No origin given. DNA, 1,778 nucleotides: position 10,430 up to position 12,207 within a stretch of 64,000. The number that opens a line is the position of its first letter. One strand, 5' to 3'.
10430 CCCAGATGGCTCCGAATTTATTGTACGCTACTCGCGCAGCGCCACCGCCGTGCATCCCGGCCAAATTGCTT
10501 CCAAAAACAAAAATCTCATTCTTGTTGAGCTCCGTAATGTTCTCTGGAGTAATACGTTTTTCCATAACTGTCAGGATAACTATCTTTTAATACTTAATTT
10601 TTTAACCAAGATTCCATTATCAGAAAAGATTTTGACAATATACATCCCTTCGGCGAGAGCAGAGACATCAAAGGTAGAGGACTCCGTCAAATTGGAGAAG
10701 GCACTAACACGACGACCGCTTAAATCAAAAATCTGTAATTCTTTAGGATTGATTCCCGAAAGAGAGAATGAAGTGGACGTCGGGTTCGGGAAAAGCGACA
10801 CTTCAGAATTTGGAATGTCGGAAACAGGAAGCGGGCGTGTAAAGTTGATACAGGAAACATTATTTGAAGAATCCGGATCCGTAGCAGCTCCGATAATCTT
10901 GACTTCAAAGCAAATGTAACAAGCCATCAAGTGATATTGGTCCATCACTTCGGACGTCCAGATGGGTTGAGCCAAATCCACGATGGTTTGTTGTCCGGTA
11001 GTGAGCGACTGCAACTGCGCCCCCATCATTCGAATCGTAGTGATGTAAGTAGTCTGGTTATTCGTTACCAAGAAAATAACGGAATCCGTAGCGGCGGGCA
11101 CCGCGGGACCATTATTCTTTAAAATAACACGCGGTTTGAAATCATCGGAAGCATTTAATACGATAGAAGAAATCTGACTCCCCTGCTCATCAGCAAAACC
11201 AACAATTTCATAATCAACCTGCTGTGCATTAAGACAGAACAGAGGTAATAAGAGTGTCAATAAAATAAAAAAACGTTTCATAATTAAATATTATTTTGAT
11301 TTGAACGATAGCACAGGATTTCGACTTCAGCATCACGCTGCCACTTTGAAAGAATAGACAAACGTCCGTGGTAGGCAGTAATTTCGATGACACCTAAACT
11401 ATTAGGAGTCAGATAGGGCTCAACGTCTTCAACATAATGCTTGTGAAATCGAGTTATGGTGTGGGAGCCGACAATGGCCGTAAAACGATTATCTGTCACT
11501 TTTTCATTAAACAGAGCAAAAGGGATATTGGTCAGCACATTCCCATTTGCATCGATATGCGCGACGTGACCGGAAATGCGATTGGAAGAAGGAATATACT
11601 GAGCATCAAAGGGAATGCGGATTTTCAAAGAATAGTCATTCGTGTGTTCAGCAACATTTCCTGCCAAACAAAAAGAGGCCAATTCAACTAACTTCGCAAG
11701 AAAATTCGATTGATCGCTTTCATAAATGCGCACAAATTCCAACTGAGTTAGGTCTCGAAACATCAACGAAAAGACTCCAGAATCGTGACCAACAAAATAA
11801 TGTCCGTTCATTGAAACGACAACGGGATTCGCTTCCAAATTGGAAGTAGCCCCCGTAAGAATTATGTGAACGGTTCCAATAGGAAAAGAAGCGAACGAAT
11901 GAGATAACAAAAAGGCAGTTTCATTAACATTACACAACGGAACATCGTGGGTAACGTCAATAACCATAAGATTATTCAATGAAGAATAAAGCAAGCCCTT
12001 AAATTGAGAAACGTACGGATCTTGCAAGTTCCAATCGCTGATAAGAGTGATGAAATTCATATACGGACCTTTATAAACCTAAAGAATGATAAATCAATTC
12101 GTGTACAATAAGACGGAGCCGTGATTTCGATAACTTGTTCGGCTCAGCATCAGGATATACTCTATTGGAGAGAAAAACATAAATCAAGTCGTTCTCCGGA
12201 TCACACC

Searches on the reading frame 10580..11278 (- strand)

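Call 22: search_protein_families(library=pfam, proteins=[window:10580-11278:-], max_evalue=0.001)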
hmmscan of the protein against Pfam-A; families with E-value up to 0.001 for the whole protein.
window:10580-11278:- (232 aa): 1 family
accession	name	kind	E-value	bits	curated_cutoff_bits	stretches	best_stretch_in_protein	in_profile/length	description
PF18962.6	Por_Secre_tail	-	6.5e-13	49.2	27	1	162-230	1-75/75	Secretion system C-terminal sorting domain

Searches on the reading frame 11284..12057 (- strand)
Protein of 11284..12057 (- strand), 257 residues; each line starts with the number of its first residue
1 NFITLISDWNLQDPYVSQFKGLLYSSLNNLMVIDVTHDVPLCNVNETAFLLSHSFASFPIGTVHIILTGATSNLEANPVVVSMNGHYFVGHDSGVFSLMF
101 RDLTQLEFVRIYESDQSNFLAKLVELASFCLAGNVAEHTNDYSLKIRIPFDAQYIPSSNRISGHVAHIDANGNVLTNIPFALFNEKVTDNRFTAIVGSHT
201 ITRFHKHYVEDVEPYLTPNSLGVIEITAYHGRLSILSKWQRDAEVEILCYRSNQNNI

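Call 22: search_protein_families(library=pfam, proteins=[window:11284-12057:-], max_evalue=0.001)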
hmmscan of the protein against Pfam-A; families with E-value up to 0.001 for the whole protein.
window:11284-12057:- (257 aa): 2 families
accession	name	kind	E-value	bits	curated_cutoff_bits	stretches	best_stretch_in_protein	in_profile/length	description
PF01887.21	SAM_HAT_N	-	3.3e-27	95.5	26.3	1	3-115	1-113/145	SAM hydroxide adenosyltransferase N-terminal domain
PF20257.3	SAM_HAT_C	-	4.8e-10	40.1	25.5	1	163-241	1-79/84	SAM hydroxide adenosyltransferase C-terminal domain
